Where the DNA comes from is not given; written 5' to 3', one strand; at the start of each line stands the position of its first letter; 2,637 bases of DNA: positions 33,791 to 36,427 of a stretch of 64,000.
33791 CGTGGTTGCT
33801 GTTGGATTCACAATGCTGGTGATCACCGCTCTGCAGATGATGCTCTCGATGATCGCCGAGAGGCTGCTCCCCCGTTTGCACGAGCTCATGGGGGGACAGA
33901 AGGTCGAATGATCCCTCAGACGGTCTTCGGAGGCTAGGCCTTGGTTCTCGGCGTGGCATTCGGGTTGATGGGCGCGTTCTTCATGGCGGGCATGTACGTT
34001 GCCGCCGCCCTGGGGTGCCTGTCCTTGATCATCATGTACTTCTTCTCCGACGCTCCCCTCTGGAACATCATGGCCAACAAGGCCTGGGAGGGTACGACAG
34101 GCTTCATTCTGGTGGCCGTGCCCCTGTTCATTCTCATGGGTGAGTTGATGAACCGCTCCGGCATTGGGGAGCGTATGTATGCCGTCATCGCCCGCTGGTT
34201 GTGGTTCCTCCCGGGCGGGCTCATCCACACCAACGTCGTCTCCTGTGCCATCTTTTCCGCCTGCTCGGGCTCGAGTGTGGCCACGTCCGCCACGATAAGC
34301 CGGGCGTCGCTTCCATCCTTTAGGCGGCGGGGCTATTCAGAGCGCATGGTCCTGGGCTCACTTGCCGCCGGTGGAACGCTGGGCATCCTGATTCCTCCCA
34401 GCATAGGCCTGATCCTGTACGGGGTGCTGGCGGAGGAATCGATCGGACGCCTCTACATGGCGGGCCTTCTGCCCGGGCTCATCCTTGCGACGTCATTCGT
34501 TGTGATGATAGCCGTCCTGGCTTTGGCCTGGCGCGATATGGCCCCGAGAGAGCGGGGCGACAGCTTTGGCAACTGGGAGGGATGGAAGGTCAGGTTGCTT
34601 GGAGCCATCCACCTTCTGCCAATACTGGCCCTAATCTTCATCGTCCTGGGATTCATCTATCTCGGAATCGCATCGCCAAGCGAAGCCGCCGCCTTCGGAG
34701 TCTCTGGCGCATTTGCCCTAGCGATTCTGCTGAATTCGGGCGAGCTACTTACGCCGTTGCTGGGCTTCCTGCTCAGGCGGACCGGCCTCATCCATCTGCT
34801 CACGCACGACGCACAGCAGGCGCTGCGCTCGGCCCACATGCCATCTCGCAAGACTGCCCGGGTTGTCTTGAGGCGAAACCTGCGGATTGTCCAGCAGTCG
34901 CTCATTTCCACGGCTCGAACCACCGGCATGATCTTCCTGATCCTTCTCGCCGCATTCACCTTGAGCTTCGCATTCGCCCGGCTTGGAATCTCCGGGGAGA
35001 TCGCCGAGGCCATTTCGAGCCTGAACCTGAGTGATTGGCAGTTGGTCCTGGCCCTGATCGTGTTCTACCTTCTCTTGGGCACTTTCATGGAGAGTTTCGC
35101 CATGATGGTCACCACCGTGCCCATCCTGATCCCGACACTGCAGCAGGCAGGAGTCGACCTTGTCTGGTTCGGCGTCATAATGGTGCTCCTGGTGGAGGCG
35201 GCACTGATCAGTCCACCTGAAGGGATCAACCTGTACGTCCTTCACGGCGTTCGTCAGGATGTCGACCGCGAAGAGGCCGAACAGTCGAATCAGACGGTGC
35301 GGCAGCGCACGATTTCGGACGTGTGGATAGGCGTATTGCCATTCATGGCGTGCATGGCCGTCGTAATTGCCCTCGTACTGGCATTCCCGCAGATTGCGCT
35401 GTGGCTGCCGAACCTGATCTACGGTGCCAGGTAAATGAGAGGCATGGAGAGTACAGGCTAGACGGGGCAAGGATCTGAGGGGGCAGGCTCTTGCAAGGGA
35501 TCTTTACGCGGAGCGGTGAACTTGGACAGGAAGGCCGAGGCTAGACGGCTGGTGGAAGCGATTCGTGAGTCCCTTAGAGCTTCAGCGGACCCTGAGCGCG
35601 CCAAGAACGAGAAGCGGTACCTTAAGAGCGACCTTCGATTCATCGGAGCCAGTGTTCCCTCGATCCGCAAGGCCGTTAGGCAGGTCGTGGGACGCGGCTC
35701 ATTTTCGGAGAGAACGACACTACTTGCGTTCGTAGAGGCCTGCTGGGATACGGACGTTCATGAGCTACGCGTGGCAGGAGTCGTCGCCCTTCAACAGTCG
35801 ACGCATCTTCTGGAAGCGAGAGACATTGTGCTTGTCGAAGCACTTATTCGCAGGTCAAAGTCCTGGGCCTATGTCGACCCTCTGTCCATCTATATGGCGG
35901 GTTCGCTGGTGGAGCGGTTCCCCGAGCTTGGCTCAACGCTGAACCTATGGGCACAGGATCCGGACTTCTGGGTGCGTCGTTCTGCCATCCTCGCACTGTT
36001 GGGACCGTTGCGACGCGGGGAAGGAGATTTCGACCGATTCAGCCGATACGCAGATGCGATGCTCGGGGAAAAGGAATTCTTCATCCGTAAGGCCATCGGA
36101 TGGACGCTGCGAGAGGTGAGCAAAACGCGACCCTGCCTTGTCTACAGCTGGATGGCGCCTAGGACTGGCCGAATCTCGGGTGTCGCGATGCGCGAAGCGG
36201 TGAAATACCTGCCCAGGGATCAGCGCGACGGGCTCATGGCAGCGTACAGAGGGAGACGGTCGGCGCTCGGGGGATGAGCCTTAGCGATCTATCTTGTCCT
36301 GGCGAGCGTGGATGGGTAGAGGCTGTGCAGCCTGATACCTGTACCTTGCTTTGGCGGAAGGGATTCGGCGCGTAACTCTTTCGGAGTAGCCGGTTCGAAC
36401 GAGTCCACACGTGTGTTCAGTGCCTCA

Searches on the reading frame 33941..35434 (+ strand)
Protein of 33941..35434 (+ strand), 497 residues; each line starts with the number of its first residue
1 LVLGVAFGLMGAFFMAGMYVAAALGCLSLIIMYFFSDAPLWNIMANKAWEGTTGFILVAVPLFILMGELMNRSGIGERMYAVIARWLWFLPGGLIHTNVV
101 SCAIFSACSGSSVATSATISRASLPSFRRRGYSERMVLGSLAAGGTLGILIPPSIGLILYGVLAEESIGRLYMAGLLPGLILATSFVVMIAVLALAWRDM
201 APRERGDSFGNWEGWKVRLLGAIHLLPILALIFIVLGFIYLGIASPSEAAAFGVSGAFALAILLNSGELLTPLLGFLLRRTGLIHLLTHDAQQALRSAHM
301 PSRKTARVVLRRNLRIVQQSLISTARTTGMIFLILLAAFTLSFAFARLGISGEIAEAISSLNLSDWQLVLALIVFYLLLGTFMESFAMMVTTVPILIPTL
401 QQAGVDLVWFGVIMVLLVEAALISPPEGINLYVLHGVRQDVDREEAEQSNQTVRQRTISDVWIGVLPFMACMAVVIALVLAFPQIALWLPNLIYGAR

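Call 50: search_protein_families(library=pfam, proteins=[window:33941-35434:+], max_evalue=0.00001)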
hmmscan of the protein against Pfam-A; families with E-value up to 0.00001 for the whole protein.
window:33941-35434:+ (497 aa): 1 family
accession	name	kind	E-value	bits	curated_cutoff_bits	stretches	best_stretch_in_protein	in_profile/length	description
PF06808.19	DctM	-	7.8e-82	275.7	23.8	1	8-485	2-413/413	Tripartite ATP-independent periplasmic transporter, DctM component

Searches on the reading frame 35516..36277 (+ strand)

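Call 50: search_protein_families(library=pfam, proteins=[window:35516-36277:+], max_evalue=0.00001)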
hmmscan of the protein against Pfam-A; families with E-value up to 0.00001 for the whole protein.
window:35516-36277:+ (253 aa): 1 family
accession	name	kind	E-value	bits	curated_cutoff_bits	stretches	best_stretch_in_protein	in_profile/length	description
PF08713.17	DNA_alkylation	-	1.7e-50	172.1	21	1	16-232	1-213/213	DNA alkylation repair enzyme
